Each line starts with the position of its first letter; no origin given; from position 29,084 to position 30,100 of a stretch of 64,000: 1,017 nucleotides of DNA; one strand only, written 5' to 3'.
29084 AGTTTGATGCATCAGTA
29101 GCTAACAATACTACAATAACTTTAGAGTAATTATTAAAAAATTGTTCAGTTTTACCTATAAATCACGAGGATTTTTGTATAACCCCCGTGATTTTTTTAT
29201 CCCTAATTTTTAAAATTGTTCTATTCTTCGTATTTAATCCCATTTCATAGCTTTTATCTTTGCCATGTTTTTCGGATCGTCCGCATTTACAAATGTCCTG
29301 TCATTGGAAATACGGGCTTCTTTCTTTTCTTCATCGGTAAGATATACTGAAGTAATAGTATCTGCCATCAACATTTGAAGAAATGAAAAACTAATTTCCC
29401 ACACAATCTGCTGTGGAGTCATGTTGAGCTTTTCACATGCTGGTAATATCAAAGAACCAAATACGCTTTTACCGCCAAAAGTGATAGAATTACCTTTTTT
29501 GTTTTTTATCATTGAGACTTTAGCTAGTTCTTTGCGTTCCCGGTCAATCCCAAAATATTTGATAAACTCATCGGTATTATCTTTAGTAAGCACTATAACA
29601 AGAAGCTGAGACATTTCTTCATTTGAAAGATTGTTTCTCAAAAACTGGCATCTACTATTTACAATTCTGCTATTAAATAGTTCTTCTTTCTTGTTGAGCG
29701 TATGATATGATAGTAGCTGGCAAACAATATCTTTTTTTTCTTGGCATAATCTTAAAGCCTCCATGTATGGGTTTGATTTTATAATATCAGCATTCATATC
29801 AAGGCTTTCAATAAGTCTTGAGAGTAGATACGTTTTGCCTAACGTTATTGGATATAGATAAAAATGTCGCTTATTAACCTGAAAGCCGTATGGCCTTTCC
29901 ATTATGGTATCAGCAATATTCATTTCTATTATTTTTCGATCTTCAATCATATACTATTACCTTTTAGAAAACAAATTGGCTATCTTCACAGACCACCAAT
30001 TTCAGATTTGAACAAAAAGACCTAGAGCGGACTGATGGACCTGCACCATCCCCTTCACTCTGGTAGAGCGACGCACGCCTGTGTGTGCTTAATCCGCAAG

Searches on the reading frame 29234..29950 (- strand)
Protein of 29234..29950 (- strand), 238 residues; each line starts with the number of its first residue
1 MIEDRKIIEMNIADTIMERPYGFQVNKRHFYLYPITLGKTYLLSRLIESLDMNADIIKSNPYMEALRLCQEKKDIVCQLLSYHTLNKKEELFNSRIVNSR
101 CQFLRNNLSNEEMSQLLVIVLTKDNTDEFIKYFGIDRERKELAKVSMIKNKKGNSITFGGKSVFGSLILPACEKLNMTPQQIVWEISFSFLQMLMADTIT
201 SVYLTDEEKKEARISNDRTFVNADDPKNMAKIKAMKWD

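Call 47: search_protein_families(library=phrogs, proteins=[window:29234-29950:-], max_evalue=0.001)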
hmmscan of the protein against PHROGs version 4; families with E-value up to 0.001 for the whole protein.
window:29234-29950:- (238 aa): 2 families
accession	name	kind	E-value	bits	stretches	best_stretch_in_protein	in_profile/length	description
phrog_11996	-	unknown function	1.2e-47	163.4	1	5-211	4-187/208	-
phrog_12247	-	unknown function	5.2e-05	24.1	1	4-74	4-76/162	-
